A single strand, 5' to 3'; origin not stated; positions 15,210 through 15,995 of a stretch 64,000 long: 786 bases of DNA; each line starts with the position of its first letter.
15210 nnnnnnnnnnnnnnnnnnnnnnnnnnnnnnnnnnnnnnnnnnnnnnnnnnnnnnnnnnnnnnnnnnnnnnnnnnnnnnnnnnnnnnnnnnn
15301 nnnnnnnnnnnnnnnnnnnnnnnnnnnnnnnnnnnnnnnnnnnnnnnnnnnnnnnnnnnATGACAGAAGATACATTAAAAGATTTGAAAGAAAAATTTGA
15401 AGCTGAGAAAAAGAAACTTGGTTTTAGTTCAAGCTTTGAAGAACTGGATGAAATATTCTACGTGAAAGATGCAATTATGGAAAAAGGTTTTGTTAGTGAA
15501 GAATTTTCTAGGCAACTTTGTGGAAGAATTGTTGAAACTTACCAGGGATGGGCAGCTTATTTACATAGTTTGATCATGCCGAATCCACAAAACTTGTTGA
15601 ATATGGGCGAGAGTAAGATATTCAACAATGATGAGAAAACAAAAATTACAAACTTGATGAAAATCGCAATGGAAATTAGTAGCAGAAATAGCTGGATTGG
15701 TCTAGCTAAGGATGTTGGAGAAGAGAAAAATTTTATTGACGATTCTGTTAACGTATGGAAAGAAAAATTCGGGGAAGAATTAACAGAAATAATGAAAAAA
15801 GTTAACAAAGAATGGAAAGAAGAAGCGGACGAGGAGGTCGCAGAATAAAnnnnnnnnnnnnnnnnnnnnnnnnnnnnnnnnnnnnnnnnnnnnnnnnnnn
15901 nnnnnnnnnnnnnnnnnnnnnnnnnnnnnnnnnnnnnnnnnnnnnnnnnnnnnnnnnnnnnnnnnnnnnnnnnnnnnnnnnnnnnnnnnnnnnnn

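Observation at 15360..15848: Non-ribosomal acidic 162-aa gene inserted between rpl3 and rpl4 with perfect translational coupling on both sides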

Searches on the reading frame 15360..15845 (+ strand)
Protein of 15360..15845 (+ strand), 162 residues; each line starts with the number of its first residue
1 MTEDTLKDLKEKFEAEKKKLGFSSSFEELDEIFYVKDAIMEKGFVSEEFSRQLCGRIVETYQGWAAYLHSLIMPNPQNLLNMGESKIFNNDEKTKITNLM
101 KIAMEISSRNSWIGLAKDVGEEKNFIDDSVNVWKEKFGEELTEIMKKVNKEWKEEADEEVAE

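Call 3: search_protein_families(library=pfam, proteins=[window:15360-15845:+], max_evalue=1)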
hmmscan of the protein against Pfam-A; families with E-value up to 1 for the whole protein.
window:15360-15845:+ (162 aa): 0 families

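Call 4: search_protein_families(library=ncbifam, proteins=[window:15360-15845:+], max_evalue=1)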
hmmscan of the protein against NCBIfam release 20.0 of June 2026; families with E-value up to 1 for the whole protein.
window:15360-15845:+ (162 aa): 0 families

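Call 5: find_homologous_proteins(query=window:15360-15845:+, max_evalue=0.01)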
Query window:15360-15845:+ (162 aa): 28 proteins with E <= 0.01 among 57 candidates.
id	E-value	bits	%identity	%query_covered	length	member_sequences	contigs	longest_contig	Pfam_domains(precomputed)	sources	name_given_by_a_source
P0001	8.3e-99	346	100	100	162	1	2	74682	-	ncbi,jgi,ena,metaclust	metaclust:\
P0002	1.6e-53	199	58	95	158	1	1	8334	-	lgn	-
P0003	9.8e-53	196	59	94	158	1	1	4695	-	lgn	-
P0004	7.3e-52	193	57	93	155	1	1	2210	-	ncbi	-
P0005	2.7e-50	188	61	88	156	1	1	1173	-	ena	-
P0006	3.5e-50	188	55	93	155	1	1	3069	-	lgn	-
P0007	1.0e-49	186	56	96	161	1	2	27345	-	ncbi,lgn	ncbi:MAG: hypothetical protein ACOCUU_00795 [Nanoarchaeota archaeon]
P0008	1.3e-47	180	58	93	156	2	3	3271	-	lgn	-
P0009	1.3e-47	180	58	93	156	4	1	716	-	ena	-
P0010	2.9e-47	178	59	93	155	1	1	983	-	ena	-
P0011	1.4e-46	176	58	93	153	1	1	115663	-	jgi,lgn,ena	-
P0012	2.3e-46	175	54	93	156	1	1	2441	-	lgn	-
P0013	2.7e-46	175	55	91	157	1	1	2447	-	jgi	-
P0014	3.0e-46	175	56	93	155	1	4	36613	-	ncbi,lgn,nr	ncbi:hypothetical protein HYT23_03165 [Candidatus Pacearchaeota archaeon]|nr:hypothetical protein [C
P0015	5.0e-46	174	58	92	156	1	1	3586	-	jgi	jgi:hypothetical protein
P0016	7.6e-46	174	54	94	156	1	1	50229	-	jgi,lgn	jgi:hypothetical protein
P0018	2.3e-45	172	55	93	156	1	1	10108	-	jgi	jgi:hypothetical protein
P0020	4.2e-43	165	50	92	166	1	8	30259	-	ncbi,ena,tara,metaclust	tara:strand:+ start:421 stop:921 length:501 start_codon:yes stop_codon:yes gene_type:complete|metacl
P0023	1.8e-41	160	52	91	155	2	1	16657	-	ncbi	-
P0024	7.6e-40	154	51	93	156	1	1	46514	-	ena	-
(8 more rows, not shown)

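Call 6: search_solved_structures(query=window:15360-15845:+, max_evalue=10)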
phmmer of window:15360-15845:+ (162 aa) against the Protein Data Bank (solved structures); distinct sequences matched with E-value up to 10: 1.
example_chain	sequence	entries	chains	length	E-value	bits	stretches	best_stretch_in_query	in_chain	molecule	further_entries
3da7_A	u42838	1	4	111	0.031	17.4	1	19-85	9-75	Barnase circular permutant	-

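Call 8: find_encoding_contigs(protein=P0011, flank=4000, max_places=2)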
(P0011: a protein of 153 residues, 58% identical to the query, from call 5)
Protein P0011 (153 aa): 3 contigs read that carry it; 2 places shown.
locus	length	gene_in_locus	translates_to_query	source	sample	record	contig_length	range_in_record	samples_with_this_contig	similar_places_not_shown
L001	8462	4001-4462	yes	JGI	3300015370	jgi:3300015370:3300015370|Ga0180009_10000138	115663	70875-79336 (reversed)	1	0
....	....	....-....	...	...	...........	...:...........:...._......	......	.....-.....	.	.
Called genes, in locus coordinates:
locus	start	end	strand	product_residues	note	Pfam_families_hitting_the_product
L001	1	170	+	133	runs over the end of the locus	PF00238:Ribosomal_L14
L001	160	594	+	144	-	PF16906:Ribosomal_L26, PF00467:KOW (weak)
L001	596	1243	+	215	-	PF08071:RS4NT, PF00900:Ribosomal_S4e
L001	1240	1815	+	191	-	PF00281:Ribosomal_L5, PF00673:Ribosomal_L5_C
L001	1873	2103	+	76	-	PF00253:Ribosomal_S14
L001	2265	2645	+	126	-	PF00410:Ribosomal_S8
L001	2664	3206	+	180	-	PF00347:Ribosomal_L6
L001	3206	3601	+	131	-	PF01655:Ribosomal_L32e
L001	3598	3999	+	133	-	PF01280:Ribosomal_L19e, PF25476:Ribosomal_L19e_C (weak)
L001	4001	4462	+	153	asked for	-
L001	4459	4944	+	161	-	PF17144:Ribosomal_L5e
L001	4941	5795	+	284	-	PF00333:Ribosomal_S5, PF03719:Ribosomal_S5_C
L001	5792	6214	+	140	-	PF00327:Ribosomal_L30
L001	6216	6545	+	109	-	PF03819:MazG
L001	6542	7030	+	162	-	PF00828:Ribosomal_L27A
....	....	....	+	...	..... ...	-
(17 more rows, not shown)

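Call 9: find_encoding_contigs(protein=P0020, flank=4000, max_places=2)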
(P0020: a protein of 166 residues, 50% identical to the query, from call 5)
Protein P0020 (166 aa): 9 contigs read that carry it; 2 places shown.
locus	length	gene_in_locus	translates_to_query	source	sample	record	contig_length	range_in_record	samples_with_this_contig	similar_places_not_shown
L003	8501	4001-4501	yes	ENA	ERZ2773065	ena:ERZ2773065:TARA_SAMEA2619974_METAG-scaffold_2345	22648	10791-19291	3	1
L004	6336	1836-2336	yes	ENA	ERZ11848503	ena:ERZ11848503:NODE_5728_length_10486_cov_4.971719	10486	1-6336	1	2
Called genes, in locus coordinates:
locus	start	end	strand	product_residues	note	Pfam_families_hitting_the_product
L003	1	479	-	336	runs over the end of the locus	-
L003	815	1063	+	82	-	-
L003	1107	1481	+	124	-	PF01176:eIF-1a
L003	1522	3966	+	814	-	PF00133:tRNA-synt_1, PF09334:tRNA-synt_1g, PF13603:tRNA-synt_1_2, PF00133:tRNA-synt_1, PF09334:tRNA-synt_1g (weak), PF08264:Anticodon_1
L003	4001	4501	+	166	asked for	-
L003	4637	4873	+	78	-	-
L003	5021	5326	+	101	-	-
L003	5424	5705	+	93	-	-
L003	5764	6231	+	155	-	-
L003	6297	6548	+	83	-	-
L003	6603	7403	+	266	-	PF02673:BacA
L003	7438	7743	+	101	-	-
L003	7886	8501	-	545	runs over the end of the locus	PF01411:tRNA-synt_2c, PF07973:tRNA_SAD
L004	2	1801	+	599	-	?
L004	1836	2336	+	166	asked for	-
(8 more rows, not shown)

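Call 11: find_encoding_contigs(protein=P0014, flank=4000, max_places=1)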
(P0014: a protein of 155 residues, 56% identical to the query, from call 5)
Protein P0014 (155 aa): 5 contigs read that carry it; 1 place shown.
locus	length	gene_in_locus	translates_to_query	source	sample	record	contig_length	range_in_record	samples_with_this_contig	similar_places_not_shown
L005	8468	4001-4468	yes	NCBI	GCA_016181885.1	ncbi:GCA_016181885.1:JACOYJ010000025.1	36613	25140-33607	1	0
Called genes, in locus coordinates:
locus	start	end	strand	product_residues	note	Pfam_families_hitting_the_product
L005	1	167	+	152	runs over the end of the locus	PF16906:Ribosomal_L26, PF00467:KOW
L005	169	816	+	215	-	PF08071:RS4NT (weak), PF00900:Ribosomal_S4e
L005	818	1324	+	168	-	PF00281:Ribosomal_L5, PF00673:Ribosomal_L5_C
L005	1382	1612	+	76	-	PF00253:Ribosomal_S14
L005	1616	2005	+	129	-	-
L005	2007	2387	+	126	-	PF00410:Ribosomal_S8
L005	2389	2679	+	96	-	-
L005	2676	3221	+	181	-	PF00347:Ribosomal_L6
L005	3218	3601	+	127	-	PF01655:Ribosomal_L32e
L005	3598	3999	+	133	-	PF01280:Ribosomal_L19e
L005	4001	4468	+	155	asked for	-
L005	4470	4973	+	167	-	PF17144:Ribosomal_L5e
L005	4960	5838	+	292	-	PF00333:Ribosomal_S5, PF03719:Ribosomal_S5_C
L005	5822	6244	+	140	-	PF00327:Ribosomal_L30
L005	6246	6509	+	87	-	-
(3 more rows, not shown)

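Call 12: find_encoding_contigs(protein=P0016, flank=4000, max_places=1)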
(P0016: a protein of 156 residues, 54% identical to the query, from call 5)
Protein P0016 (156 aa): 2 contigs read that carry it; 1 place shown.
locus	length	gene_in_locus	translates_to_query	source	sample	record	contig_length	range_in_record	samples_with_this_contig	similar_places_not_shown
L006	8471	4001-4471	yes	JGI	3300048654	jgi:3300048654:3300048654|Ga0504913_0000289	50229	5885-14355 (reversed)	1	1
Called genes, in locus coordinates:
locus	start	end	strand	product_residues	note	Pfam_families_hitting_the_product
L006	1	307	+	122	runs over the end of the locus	PF03819:MazG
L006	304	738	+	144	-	PF01280:Ribosomal_L19e, PF25476:Ribosomal_L19e_C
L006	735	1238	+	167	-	PF17144:Ribosomal_L5e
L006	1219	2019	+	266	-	PF00333:Ribosomal_S5, PF03719:Ribosomal_S5_C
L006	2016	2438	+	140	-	PF00327:Ribosomal_L30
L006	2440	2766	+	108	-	-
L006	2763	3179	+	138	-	PF00293:NUDIX, PF14815:NUDIX_4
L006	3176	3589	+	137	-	-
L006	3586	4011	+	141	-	PF00828:Ribosomal_L27A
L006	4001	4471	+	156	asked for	-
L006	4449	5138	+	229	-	PF13242:Hydrolase_like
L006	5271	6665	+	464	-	PF00344:SecY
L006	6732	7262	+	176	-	PF01956:EMC3_TMCO1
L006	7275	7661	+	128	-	PF02996:Prefoldin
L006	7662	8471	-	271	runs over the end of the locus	PF01008:IF-2B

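Call 13: find_encoding_contigs(protein=P0007, flank=4000, max_places=1)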
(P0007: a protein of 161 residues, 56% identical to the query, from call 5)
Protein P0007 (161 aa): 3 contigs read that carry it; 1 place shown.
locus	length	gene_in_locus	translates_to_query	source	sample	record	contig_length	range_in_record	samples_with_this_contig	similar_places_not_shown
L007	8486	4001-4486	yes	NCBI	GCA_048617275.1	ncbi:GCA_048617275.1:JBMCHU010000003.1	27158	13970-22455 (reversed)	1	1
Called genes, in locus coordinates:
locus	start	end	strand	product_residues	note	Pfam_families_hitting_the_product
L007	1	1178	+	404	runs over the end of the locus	PF00587:tRNA-synt_2b, PF03129:HGTP_anticodon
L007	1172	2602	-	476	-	PF00587:tRNA-synt_2b, PF03129:HGTP_anticodon, PF09180:ProRS-C_1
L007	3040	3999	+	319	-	PF00297:Ribosomal_L3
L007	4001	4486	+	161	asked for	-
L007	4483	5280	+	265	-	PF00573:Ribosomal_L4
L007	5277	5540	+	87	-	PF00276:Ribosomal_L23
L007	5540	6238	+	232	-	PF03947:Ribosomal_L2_C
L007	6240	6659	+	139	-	PF00203:Ribosomal_S19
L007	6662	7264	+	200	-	PF00237:Ribosomal_L22 (weak)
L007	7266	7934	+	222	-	PF07650:KH_2, PF00189:Ribosomal_S3_C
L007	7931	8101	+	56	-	PF00831:Ribosomal_L29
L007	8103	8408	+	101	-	PF01253:SUI1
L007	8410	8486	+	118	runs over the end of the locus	PF00366:Ribosomal_S17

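Call 16: find_encoding_contigs(protein=P0024, flank=4000, max_places=1)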
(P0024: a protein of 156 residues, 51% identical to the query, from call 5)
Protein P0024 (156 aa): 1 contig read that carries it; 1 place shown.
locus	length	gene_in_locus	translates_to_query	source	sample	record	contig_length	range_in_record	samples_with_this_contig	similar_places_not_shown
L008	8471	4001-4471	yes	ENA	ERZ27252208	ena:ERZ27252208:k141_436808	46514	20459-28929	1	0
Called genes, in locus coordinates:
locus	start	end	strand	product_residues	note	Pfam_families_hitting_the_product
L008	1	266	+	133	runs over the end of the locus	PF00238:Ribosomal_L14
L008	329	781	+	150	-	PF16906:Ribosomal_L26, PF00467:KOW (weak)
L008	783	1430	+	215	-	PF08071:RS4NT (weak), PF00900:Ribosomal_S4e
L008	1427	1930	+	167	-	PF00281:Ribosomal_L5 (weak), PF00673:Ribosomal_L5_C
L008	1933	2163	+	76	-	PF00253:Ribosomal_S14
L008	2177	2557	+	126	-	PF00410:Ribosomal_S8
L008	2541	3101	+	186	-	PF00347:Ribosomal_L6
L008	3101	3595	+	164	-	PF01655:Ribosomal_L32e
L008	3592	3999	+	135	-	PF01280:Ribosomal_L19e, PF25476:Ribosomal_L19e_C (weak)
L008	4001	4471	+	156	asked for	-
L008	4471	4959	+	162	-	PF17144:Ribosomal_L5e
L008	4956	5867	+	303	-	PF00333:Ribosomal_S5, PF03719:Ribosomal_S5_C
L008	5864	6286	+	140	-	PF00327:Ribosomal_L30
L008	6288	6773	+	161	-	PF00828:Ribosomal_L27A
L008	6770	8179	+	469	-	PF00344:SecY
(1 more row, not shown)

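Call 17: find_encoding_contigs(protein=P0023, flank=4000, max_places=1)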
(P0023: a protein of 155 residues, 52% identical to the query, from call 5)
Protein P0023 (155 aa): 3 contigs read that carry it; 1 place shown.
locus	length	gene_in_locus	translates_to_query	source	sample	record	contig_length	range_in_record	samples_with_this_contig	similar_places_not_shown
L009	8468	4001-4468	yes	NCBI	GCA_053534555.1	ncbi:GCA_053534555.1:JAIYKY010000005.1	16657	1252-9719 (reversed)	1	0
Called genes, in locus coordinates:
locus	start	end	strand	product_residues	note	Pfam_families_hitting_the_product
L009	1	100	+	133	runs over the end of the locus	PF00238:Ribosomal_L14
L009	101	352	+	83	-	-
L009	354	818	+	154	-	PF16906:Ribosomal_L26, PF00467:KOW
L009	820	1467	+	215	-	PF08071:RS4NT (weak), PF00900:Ribosomal_S4e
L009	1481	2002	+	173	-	PF00281:Ribosomal_L5, PF00673:Ribosomal_L5_C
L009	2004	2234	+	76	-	PF00253:Ribosomal_S14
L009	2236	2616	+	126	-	PF00410:Ribosomal_S8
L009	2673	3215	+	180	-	PF00347:Ribosomal_L6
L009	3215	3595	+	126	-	PF01655:Ribosomal_L32e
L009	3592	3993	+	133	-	PF01280:Ribosomal_L19e, PF25476:Ribosomal_L19e_C (faint)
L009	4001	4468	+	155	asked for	-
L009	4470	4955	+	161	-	PF17144:Ribosomal_L5e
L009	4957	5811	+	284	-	PF00333:Ribosomal_S5, PF03719:Ribosomal_S5_C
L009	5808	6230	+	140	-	PF00327:Ribosomal_L30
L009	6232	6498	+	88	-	-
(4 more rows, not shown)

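Call 18: find_encoding_contigs(protein=P0018, flank=4000, max_places=1)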
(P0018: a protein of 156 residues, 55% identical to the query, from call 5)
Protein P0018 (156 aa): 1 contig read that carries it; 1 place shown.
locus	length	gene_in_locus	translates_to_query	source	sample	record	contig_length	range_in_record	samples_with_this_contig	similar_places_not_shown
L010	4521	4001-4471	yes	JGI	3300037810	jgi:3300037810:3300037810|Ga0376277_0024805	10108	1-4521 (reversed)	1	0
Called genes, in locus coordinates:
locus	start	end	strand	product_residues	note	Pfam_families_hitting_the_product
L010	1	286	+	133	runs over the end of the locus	PF00238:Ribosomal_L14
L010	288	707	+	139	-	PF16906:Ribosomal_L26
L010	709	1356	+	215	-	PF08071:RS4NT, PF00900:Ribosomal_S4e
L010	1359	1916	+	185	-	PF00281:Ribosomal_L5, PF00673:Ribosomal_L5_C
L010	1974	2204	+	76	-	PF00253:Ribosomal_S14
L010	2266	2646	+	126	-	PF00410:Ribosomal_S8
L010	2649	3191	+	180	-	PF00347:Ribosomal_L6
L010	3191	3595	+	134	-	PF01655:Ribosomal_L32e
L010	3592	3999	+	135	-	PF01280:Ribosomal_L19e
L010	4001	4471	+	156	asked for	-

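Call 19: predict_structure(alignment_id=A1)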
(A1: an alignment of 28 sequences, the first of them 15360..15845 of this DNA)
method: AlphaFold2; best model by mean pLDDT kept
length: 162 residues; sequences in the alignment: 28
mean_pLDDT: 92.3   pTM: 0.86
mean pLDDT of the five models: 92.3, 91.8, 90.3, 90.3, 89.0
residues with pLDDT >= 90: 133; 70-90: 21; 50-70: 8; < 50: 0
segments of 3 or more residues with pLDDT < 50: none
pLDDT, mean of each block of 10 residues (from residue 1): 87 96 96 95 93 97 96 86 89 97 98 93 97 97 95 74 54
secondary structure, 60 per line:
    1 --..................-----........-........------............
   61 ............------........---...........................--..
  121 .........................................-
elements in order: H3-20 H26-33 H35-42 H49-72 H79-86 H90-116 H119-161
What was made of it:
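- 15360..15848 (+): Gene 'X': a 162-aa all-alpha protein belonging to an unannotated family specific to Pace-/Woese-/Nanoarchaeota. AlphaFold model with pLDDT 92.3 and pTM 0.86, seven helices (call 19).
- pLDDT 92.3 and pTM 0.86 for the window protein (call 19). The structure prediction is confident (call 19).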

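Call 22: search_protein_representatives(alignment_id=A1)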
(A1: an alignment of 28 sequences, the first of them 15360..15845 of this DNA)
Query: 28 sequences, 156 profile positions. Proteins with E-value up to 0.001 (for the whole library): 608; up to 1e-10: 241; up to 1e-30: 105. The best 150 are listed.
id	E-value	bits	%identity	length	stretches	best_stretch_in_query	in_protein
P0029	2.8e-61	222.0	-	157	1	2-155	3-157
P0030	4.1e-55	202.0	-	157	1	1-155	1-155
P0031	7.8e-54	197.8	-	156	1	2-155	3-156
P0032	2.0e-53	196.5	-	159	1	3-156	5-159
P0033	3.2e-53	195.8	-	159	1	1-155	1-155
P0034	4.4e-53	195.4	-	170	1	3-155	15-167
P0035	3.7e-52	192.4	-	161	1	2-155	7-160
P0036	2.2e-51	189.9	-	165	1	1-155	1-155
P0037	1.1e-50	187.6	-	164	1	2-155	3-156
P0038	2.0e-50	186.8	-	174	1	2-155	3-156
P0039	1.3e-49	184.2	-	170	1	2-156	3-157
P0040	1.7e-49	183.8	-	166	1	1-155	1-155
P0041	5.5e-49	182.1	-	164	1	3-155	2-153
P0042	1.3e-48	180.9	-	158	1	2-155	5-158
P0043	1.3e-48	180.8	-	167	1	4-155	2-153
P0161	2.2e-24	102.1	-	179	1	3-153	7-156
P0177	3.9e-20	88.3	-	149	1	24-155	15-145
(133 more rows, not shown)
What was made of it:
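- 608 clusters at E<=1e-3 and 241 at E<=1e-10, nearly all full-length hits 150-180 aa (call 22). Hundreds of full-length homologues exist (call 22).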

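Call 23: fold_search(model_id=the predicted structure, library=pdb)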
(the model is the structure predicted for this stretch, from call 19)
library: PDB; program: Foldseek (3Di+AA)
matches with E <= 10: 80; with E <= 0.001: 0
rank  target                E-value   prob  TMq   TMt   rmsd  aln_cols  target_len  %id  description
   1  1wwp_A                1.1e+00  0.28  0.28  0.35   9.3       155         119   12  Crystal structure of ttk003001694 from Thermus Thermophilus HB8 (released 2005-07-12)
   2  3v5z_B                1.2e+00  0.07  0.16  0.17  15.6       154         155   18  Structure of FBXL5 hemerythrin domain, C2 cell, grown anaerobically (released 2012-01-25)
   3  3v5y_A                1.2e+00  0.06  0.16  0.16  16.0       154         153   18  Structure of FBXL5 hemerythrin domain, P2(1) cell (released 2012-01-25)
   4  3v5z_A                1.3e+00  0.06  0.15  0.16  16.1       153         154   18  Structure of FBXL5 hemerythrin domain, C2 cell, grown anaerobically (released 2012-01-25)
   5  4uos                  2.3e+00  0.06  0.19  0.17  16.5       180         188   16  Thermodynamic hyperstability in parametrically designed helical bundles (released 2014-11-05)
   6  3u9j_A                2.5e+00  0.06  0.17  0.18  16.0       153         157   16  Crystal structure of oxidized human FBXL5 hemerythrin like domain (released 2012-02-22)
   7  8j8y_B                2.8e+00  0.18  0.32  0.38   5.6       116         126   14  Phytoplasma immunodominant membrane protein (released 2024-05-08)
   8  3lg7_C                2.8e+00  0.13  0.27  0.33  12.9       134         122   19  Crystal structure of HIV epitope-scaffold 4E10_S0_1EZ3A_002_C (released 2010-09-22)
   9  3v5y_D                2.8e+00  0.04  0.15  0.16  19.0       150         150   17  Structure of FBXL5 hemerythrin domain, P2(1) cell (released 2012-01-25)
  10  7db6_D                3.4e+00  0.06  0.19  0.12  13.8        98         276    9  human melatonin receptor MT1 - Gi1 complex (released 2021-08-18)
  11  3t6g_B                3.7e+00  0.30  0.39  0.45   6.1       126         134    7  Structure of the complex between NSP3 (SHEP1) and p130Cas (released 2011-11-23)
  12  5odw_C                3.9e+00  0.08  0.26  0.22  21.4       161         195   16  Structure of the FpvAI-pyocin S2 complex (released 2017-11-08)
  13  3uun_B                3.9e+00  0.06  0.18  0.23  10.6       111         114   15  Crystal Structure of N-terminal first spectrin repeat of dystrophin (released 2012-09-19)
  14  6rjw                  4.3e+00  0.09  0.27  0.27  14.5       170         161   16  Crystal structure of the N-terminal domain of Lyme disease agent Borrelia burgdorferi major virulence factor BB0323 (Se- (released 2019-09-11)
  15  4tql_A                4.3e+00  0.03  0.18  0.13  32.3       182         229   15  Computationally designed three helix bundle (released 2014-10-15)
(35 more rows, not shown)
